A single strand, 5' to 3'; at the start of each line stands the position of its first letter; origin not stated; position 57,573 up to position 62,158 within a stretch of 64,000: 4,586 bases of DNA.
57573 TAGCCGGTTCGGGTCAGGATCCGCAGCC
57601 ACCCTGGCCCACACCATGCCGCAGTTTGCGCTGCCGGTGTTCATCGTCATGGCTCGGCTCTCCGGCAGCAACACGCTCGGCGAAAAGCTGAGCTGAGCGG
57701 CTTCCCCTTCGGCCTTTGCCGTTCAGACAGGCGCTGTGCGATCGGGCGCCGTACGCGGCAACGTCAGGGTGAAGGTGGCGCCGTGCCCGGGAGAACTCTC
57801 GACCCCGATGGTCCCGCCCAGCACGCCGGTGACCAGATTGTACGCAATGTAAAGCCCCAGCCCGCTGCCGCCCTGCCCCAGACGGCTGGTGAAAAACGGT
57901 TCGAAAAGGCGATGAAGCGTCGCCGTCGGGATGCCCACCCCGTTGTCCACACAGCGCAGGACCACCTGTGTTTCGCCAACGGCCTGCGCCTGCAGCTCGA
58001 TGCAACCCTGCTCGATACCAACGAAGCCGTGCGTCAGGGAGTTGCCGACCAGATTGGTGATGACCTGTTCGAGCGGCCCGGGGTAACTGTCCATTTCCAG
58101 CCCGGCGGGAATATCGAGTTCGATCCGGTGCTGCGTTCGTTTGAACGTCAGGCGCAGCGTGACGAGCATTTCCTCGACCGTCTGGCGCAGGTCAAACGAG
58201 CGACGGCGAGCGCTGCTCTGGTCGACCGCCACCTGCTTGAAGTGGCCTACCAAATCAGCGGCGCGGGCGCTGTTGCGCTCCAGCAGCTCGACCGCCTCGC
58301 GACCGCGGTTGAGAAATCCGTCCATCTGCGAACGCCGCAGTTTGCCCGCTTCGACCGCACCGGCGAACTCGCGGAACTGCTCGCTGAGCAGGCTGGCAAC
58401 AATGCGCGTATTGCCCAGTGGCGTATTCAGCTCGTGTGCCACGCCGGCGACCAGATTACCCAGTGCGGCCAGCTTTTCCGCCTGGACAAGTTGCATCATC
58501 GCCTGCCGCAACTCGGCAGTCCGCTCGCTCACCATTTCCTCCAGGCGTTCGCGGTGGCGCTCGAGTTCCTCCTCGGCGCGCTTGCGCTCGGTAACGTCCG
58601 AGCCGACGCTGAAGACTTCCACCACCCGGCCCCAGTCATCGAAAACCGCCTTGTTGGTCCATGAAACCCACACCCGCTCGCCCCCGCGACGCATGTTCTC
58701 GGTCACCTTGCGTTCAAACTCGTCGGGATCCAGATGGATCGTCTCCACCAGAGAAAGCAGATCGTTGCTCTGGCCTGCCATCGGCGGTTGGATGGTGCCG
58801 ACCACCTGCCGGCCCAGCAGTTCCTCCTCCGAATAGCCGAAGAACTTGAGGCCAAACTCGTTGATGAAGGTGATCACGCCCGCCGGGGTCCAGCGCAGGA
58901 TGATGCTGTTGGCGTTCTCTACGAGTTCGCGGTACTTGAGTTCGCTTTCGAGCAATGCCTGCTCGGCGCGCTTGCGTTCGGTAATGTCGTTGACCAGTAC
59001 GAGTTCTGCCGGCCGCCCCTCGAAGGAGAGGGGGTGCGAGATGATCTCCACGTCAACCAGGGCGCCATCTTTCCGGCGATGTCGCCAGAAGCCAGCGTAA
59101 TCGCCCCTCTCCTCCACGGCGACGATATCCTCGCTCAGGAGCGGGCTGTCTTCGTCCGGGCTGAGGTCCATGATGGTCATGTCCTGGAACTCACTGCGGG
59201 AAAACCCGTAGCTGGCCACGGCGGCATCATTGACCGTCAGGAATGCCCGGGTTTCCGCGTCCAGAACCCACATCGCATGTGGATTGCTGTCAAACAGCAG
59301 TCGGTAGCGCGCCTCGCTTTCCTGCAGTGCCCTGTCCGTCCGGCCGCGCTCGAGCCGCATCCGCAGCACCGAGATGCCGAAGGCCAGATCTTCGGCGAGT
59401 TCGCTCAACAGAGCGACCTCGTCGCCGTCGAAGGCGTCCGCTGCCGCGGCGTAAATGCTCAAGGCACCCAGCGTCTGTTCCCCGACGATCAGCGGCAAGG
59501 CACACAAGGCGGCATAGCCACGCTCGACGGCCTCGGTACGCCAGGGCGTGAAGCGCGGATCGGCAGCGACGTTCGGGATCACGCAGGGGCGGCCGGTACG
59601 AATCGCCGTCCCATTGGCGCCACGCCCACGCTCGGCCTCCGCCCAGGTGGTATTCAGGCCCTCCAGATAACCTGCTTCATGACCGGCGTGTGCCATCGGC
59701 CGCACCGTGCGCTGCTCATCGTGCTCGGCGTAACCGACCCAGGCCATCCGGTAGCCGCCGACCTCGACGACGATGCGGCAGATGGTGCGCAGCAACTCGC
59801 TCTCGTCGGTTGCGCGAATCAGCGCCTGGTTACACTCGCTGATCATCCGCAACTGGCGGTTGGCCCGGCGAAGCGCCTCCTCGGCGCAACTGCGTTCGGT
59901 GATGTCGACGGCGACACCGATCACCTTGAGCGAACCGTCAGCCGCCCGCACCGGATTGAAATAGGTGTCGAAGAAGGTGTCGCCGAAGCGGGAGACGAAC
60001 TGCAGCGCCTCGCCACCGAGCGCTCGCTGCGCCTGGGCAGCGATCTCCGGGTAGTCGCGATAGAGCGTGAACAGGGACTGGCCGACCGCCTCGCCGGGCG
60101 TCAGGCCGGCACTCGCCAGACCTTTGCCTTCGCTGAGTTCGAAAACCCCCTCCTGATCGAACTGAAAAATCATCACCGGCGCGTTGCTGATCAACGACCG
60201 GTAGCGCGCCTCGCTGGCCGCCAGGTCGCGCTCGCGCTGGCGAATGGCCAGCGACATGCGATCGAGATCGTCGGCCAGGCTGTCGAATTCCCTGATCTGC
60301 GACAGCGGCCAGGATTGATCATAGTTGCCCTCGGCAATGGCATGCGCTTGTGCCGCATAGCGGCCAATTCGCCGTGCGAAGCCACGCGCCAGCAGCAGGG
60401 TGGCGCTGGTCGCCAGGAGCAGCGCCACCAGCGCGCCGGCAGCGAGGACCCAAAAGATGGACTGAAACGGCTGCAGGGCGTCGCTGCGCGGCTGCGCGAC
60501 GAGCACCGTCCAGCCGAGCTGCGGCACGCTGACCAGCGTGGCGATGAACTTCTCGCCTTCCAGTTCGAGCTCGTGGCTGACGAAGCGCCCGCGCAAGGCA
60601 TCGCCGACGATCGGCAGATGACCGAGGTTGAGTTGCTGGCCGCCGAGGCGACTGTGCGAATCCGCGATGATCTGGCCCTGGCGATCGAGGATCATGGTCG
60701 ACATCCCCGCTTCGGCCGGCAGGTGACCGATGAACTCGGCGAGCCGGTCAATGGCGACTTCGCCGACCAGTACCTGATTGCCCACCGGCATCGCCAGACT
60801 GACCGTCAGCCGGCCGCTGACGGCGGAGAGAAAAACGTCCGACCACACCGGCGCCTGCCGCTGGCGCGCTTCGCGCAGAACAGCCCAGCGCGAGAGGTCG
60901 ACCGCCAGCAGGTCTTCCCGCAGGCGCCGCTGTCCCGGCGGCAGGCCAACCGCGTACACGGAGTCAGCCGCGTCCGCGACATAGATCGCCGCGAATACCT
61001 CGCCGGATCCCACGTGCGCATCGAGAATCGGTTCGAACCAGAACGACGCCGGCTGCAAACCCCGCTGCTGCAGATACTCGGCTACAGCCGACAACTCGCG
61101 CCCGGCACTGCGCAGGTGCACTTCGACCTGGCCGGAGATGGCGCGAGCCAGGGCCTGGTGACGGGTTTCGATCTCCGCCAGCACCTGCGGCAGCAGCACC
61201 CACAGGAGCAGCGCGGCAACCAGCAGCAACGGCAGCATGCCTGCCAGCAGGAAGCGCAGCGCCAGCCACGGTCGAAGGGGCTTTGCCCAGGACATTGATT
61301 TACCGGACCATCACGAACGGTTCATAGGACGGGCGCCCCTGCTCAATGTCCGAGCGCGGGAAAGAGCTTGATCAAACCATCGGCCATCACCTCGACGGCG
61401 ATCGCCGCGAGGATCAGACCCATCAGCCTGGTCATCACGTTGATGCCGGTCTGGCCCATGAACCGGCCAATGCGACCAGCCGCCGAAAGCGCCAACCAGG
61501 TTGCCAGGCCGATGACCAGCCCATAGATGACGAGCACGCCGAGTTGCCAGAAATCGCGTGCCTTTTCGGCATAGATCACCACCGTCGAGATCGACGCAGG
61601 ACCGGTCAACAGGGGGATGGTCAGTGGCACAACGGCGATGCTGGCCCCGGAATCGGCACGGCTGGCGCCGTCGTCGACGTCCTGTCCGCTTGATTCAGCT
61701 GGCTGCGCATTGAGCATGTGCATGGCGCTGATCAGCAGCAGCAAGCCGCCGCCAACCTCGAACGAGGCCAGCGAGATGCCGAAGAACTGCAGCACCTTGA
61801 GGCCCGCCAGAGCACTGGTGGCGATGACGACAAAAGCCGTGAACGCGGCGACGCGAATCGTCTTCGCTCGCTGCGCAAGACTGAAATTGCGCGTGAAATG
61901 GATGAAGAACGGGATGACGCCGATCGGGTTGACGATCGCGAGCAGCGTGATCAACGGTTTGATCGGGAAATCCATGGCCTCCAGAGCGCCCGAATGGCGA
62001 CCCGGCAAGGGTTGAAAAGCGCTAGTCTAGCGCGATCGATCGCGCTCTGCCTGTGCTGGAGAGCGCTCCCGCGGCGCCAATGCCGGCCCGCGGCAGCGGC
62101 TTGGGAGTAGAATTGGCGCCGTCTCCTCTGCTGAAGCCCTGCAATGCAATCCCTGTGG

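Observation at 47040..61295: Compact minus-strand sigma-54 regulon: three promoters with identical enhancer architecture drive PiT/DUF47, a CHAD protein and a novel gene pair, next to their probable activator and two sensor kinases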

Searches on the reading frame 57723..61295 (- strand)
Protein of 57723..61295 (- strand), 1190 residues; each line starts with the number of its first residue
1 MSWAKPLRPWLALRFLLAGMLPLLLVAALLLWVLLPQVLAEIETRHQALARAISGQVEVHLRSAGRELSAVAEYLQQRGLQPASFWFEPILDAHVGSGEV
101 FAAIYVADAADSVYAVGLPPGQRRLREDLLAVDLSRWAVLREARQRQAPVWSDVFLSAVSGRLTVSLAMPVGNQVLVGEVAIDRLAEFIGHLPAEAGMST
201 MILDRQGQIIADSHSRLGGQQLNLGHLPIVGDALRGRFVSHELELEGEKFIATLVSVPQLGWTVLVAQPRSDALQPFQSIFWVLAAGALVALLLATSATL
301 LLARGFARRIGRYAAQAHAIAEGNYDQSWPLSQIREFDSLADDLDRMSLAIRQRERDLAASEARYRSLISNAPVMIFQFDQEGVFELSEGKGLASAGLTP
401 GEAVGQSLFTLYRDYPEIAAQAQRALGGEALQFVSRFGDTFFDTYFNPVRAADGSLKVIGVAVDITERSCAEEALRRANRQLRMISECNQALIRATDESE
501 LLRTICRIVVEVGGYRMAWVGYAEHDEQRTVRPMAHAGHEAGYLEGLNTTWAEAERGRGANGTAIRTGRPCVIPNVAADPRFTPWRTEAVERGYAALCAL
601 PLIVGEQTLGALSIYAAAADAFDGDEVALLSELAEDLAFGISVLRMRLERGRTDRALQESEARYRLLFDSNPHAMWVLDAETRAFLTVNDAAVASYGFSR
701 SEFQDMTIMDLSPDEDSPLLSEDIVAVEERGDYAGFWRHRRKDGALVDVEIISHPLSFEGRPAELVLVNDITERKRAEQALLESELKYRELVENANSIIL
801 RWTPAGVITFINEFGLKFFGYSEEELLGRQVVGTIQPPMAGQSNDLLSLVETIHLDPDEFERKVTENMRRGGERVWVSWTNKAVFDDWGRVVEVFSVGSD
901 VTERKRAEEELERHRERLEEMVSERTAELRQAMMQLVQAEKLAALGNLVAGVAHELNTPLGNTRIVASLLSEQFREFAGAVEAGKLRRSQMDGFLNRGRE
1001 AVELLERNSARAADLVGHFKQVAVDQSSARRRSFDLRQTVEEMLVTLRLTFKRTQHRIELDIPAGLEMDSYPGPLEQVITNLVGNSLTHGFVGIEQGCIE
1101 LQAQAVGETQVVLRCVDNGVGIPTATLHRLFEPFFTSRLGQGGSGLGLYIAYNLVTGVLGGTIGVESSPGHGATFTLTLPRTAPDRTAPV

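Call 7: search_protein_families(library=pfam, proteins=[window:57723-61295:-])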
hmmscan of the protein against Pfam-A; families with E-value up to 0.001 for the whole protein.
window:57723-61295:- (1190 aa): 12 families
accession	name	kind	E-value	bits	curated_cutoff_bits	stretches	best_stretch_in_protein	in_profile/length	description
PF02518.31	HATPase_c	-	1.7e-23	83.6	26.4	1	1074-1182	5-110/111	Histidine kinase-, DNA gyrase B-, and HSP90-like ATPase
PF13185.12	GAF_2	-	7.1e-23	81.8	28.6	1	495-641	1-135/136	GAF domain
PF08448.16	PAS_4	-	8.9e-22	77.8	23.1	2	371-468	3-108/110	PAS fold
PF00989.32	PAS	-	2.3e-20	73.1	22.6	2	787-901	2-113/113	PAS fold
PF13426.13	PAS_9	-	1.1e-18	67.8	27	2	798-903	4-103/103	PAS domain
PF01590.32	GAF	-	9.8e-17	62.2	22.4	1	498-639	2-131/133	GAF domain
PF02743.24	dCache_1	-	6.2e-14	52.6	45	1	40-266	5-239/240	Cache domain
PF13188.13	PAS_8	-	1.9e-13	50.2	21.8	1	662-714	1-49/65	PAS domain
PF08447.18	PAS_3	-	3e-09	37.5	25.6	0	686-766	2-86/89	PAS fold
PF00512.31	HisKA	-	2.1e-05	24.9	26.9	1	945-985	2-31/66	His Kinase A (phospho-acceptor) domain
PF00672.30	HAMP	-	0.00034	21.3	25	1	301-353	1-53/53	HAMP domain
PF13492.12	GAF_3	-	0.00036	21.4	27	0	501-641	5-127/129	GAF domain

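Call 34: search_protein_families(library=ncbifam, max_evalue=0.001, proteins=[window:57723-61295:-])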
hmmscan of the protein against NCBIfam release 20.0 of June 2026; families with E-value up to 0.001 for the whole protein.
window:57723-61295:- (1190 aa): 79 families (the best 25 are shown)
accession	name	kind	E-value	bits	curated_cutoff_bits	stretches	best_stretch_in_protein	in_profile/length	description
TIGR00229.1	sensory_box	domain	8.3e-52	174.6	22.9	3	658-781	1-126/126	PAS domain S-box protein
NF052573.1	HisKinEspAMyxo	equivalog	2.4e-39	135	1400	3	921-1180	360-610/755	serine histidine kinase EspA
NF008468.0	PRK11360.1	equivalog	2.1e-37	128.8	646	3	1032-1184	463-611/616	two-component system sensor histidine kinase AtoS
NF046044.1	PnpS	equivalog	1.7e-32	112.9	400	1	948-1180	173-390/390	two-component system histidine kinase PnpS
NF033092.0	HK_WalK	equivalog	4.1e-30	104.9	725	2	948-1180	375-593/594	cell wall metabolism sensor histidine kinase WalK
NF047874.1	MASE3_PAS_HK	subfamily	2.5e-29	102.5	560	3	1075-1182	520-626/655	MASE3 domain-containing sensor histidine kinase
NF007688.0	PRK10364.1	equivalog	1.7e-27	96.3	479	1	925-1184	219-454/460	two-component system sensor histidine kinase ZraS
NF041777.1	sens_FixL_Rhizob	equivalog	3.6e-27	95.2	850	2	926-1182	243-482/485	sensor protein FixL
NF010411.0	PRK13837.1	equivalog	6.4e-27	93.9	647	1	930-1188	435-682/828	two-component system VirA-like sensor kinase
TIGR02956.1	TMAO_torS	equivalog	4.2e-25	88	676.5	1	1028-1182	531-683/967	TMAO reductase system sensor histidine kinase/response regulator TorS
NF038348.1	T2SS_HK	subfamily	7.7e-25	87.3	450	2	1068-1180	465-572/574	histidine kinase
NF045595.1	HK_scytonemin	equivalog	3.5e-24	85.1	865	1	768-1181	264-635/637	scytonemin biosynthesis sensor histidine kinase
NF052574.1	HisKinEspCMyxo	equivalog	3.6e-24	85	1200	1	931-1183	403-639/785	serine histidine kinase EspC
NF041880.1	EPS_EpsF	equivalog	4.7e-24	84.7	900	1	950-1180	279-492/492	response regulator EpsF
NF011874.0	PRK15347.1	equivalog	1.6e-23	82.7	852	1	1058-1183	499-616/921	two component system sensor kinase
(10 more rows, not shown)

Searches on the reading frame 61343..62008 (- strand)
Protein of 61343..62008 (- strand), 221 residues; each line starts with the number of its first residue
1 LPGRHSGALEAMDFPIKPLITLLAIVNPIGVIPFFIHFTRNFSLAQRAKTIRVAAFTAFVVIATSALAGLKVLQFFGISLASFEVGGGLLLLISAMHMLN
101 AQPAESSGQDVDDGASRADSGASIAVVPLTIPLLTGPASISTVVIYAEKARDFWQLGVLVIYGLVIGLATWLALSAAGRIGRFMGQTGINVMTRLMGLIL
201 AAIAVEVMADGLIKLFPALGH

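Call 61: search_protein_families(library=pfam, max_evalue=0.001, proteins=[window:61343-62008:-])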
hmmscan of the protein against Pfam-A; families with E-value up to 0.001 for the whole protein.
window:61343-62008:- (221 aa): 1 family
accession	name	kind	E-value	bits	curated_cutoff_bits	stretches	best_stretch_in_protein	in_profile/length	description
PF01914.23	MarC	-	8.4e-50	169.5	23.9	1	16-215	5-202/203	MarC family integral membrane protein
